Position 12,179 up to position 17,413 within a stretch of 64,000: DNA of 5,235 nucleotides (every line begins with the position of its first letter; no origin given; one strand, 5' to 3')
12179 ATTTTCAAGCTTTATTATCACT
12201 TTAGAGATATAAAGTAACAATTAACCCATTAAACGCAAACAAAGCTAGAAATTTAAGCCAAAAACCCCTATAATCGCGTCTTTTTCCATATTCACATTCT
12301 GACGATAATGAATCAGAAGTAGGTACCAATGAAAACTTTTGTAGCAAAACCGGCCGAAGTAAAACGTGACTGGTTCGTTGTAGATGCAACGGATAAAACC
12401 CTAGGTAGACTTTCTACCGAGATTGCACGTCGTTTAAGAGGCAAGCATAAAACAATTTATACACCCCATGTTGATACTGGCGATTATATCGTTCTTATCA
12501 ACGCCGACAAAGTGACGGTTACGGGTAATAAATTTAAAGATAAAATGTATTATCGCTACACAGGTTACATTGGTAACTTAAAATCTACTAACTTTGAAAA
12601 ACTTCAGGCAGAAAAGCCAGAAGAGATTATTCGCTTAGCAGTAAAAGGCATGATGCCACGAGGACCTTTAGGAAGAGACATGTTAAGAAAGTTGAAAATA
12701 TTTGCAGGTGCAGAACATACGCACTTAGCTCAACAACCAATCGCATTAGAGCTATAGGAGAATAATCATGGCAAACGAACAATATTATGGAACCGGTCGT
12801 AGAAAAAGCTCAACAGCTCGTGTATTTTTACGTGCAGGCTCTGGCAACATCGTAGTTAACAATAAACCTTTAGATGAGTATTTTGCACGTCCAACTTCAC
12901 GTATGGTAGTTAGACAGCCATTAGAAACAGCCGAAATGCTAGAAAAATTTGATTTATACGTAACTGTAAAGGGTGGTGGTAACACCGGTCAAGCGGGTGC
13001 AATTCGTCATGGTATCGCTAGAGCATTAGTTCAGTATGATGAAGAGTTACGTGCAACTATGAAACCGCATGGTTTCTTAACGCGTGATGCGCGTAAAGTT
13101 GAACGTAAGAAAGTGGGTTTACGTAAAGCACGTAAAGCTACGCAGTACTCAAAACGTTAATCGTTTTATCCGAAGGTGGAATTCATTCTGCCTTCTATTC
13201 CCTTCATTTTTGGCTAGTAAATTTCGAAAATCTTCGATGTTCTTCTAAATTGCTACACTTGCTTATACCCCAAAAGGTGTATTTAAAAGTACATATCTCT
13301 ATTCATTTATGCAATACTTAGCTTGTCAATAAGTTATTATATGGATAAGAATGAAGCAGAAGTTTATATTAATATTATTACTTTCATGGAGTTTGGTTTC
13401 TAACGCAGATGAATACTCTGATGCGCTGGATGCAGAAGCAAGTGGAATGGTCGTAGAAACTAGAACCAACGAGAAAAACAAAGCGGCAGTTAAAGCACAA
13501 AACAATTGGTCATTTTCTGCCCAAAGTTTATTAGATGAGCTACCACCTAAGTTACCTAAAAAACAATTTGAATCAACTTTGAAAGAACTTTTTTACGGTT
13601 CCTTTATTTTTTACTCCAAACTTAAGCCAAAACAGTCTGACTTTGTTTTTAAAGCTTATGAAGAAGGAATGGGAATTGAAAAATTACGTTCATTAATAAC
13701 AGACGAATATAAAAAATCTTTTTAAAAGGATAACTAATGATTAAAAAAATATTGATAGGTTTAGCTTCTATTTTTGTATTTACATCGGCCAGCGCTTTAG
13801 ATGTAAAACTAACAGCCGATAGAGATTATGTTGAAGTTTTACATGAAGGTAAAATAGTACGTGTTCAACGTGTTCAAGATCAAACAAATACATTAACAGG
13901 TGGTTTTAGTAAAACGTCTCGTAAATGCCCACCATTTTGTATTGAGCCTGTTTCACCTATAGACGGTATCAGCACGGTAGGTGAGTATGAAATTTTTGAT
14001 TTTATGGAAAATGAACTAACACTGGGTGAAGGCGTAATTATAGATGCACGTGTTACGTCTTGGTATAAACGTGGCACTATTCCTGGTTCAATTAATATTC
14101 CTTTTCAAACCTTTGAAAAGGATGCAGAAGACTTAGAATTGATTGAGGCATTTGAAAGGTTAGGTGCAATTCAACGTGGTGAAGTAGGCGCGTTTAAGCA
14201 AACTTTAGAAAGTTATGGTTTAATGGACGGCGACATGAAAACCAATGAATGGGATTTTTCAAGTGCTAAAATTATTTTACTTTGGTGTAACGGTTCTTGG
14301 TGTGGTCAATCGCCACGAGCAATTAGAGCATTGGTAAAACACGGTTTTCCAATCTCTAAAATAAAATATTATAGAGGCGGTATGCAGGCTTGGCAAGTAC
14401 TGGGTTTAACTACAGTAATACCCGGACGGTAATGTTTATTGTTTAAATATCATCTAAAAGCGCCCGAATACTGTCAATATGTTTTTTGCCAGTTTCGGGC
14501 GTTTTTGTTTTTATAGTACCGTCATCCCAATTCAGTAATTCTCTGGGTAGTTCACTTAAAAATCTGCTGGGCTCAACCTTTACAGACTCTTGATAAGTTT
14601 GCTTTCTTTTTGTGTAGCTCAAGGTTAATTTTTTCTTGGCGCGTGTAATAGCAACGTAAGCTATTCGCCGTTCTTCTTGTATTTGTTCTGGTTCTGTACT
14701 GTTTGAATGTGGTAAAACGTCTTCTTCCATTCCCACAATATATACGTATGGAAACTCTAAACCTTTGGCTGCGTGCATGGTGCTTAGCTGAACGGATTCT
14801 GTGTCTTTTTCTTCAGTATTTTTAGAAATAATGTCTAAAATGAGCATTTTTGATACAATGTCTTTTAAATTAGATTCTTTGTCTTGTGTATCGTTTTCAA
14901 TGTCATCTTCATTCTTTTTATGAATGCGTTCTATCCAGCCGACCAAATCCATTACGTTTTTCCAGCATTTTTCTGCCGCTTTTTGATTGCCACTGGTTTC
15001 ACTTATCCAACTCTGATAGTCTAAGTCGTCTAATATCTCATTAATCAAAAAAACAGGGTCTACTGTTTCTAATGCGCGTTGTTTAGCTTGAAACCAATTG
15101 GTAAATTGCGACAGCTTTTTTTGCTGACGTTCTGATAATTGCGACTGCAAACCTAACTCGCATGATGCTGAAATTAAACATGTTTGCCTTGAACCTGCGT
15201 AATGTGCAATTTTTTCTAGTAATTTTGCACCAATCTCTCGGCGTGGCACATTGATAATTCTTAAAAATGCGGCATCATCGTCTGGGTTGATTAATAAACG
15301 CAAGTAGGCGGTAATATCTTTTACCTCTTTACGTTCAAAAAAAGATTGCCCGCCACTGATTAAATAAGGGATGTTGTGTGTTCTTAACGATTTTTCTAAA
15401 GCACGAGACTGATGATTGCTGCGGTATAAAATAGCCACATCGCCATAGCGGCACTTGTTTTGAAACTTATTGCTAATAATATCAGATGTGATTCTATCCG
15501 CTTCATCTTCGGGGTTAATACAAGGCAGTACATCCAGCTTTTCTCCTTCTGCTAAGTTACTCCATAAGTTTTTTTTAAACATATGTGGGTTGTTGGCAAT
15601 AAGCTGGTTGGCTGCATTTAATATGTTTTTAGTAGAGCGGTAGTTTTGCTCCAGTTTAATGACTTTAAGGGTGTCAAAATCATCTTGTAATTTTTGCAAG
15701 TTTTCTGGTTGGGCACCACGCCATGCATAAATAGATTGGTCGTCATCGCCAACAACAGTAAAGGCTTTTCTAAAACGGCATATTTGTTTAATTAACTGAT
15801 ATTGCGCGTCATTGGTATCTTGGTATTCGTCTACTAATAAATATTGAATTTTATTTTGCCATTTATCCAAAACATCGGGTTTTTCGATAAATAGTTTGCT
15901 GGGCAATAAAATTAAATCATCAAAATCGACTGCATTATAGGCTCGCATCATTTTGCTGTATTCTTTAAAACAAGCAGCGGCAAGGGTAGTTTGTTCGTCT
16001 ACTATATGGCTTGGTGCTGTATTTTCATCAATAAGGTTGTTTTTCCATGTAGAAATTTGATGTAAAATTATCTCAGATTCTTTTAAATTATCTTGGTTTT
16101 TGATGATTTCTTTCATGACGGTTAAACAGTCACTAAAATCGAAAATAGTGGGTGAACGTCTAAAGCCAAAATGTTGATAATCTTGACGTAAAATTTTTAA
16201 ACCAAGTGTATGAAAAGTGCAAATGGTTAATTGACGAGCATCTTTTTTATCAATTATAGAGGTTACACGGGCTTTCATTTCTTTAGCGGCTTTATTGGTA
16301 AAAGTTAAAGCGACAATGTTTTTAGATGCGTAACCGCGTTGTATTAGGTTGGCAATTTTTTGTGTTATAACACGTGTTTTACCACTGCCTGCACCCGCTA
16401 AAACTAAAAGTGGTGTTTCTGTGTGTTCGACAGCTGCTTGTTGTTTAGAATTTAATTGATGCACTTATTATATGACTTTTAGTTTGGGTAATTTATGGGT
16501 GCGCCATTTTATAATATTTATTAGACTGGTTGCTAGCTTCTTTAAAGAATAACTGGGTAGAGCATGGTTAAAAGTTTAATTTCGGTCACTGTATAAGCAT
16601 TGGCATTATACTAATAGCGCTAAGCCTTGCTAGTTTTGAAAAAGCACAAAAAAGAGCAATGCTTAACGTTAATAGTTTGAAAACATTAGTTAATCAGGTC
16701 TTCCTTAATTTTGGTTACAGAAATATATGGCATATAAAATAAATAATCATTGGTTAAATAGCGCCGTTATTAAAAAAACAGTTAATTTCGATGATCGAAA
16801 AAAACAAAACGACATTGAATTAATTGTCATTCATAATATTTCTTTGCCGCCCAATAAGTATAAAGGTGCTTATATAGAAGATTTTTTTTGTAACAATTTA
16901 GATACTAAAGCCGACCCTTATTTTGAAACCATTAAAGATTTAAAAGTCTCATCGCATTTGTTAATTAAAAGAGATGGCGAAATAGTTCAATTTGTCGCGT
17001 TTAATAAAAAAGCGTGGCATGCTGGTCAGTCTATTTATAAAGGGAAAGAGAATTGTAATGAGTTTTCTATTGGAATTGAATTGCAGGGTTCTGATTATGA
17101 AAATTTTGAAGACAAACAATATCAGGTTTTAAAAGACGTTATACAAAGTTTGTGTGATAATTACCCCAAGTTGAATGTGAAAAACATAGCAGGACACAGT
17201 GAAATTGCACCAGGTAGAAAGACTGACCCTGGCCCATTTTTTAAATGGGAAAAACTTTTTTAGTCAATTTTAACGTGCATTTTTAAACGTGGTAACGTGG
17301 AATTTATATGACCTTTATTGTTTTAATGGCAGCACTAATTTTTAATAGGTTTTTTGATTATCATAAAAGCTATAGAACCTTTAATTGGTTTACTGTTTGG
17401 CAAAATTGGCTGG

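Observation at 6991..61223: Strongly over-represented 12-mer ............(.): candidate new uptake or architecture signal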

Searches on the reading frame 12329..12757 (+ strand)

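Call 24: search_protein_families(library=pfam, proteins=[window:12329-12757:+], max_evalue=0.000001)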
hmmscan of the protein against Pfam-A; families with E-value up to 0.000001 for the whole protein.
window:12329-12757:+ (142 aa): 1 family
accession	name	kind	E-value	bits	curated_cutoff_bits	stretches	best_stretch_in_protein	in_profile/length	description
PF00572.24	Ribosomal_L13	-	1.1e-45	155.1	23.8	1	13-130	1-118/119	Ribosomal protein L13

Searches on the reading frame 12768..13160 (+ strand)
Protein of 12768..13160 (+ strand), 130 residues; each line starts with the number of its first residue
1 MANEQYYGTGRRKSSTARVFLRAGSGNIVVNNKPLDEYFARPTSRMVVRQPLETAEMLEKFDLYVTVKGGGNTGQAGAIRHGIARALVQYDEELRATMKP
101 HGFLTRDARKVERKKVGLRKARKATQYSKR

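Call 24: search_protein_families(library=pfam, proteins=[window:12768-13160:+], max_evalue=0.000001)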
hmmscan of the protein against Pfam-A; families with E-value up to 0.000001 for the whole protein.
window:12768-13160:+ (130 aa): 1 family
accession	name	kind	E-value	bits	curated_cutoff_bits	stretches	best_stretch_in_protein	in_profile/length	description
PF00380.25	Ribosomal_S9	-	3.7e-50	169.9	22.5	1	10-130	1-121/121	Ribosomal protein S9/S16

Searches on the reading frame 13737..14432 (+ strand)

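Call 24: search_protein_families(library=pfam, proteins=[window:13737-14432:+], max_evalue=0.000001)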
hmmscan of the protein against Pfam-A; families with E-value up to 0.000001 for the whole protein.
window:13737-14432:+ (231 aa): 1 family
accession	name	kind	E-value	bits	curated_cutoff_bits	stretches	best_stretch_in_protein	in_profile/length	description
PF00581.25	Rhodanese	-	1.2e-11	45.4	22.2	1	97-220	12-100/102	Rhodanese-like domain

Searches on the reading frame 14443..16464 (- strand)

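Call 12: search_protein_families(library=ncbifam, proteins=[window:14443-16464:-], max_evalue=1e-10)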
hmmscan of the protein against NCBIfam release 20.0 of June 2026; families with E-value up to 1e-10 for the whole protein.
window:14443-16464:- (673 aa): 17 families
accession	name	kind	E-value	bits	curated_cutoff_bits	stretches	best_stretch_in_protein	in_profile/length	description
TIGR01074.1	rep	equivalog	4.2e-260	864.7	951.45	1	3-670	1-667/668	DNA helicase Rep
NF008172.0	PRK10919.1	equivalog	4.9e-226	752.1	1168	1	3-671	2-668/673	DNA helicase Rep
TIGR01073.1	pcrA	equivalog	1.5e-195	651.7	911.2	1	1-654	2-645/725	DNA helicase PcrA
NF008743.0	PRK11773.1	equivalog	8.1e-171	569.9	965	1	2-645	8-642/720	DNA helicase II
TIGR01075.1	uvrD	equivalog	4.2e-163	544.3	1144.45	1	2-645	3-637/715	DNA helicase II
NF008276.0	PRK11054.1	equivalog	2.1e-49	168.6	543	2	138-329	367-553/684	DNA helicase IV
TIGR02785.1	addA_Gpos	equivalog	7.7e-49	166.4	707.65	2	150-288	329-479/1234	helicase-exonuclease AddAB subunit AddA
TIGR00609.1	recB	equivalog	1e-37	129.8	696.05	2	132-297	299-465/1175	exodeoxyribonuclease V subunit beta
NF010485.0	PRK13909.1-2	equivalog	6.3e-37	127.3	650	2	166-576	288-629/909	RecB-like helicase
NF010487.0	PRK13909.1-4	equivalog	9.3e-36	123.4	759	1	172-392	291-527/924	RecB-like helicase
TIGR02784.1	addA_alphas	equivalog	2.9e-34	118.7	860.75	1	159-291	341-495/1138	double-strand break repair helicase AddA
NF041464.1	HelD_BACSU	equivalog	8.4e-20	70.2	419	1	201-388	542-720/779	RNA polymerase recycling motor HelD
NF008128.0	PRK10876.1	equivalog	2.8e-16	58.4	1697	1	177-305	347-479/1181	exodeoxyribonuclease V subunit beta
NF010486.0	PRK13909.1-3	equivalog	1.4e-15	56.4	1109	0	203-300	328-434/921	RecB-like helicase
NF010484.0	PRK13909.1-1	equivalog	4.9e-14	51.1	1074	0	202-289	341-435/945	RecB-like helicase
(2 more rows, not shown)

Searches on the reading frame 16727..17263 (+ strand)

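Call 24: search_protein_families(library=pfam, proteins=[window:16727-17263:+], max_evalue=0.000001)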
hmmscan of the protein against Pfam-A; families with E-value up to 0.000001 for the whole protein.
window:16727-17263:+ (178 aa): 1 family
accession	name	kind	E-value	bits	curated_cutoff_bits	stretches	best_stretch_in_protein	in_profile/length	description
PF01510.30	Amidase_2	-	7e-32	111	26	1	27-170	2-131/131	N-acetylmuramoyl-L-alanine amidase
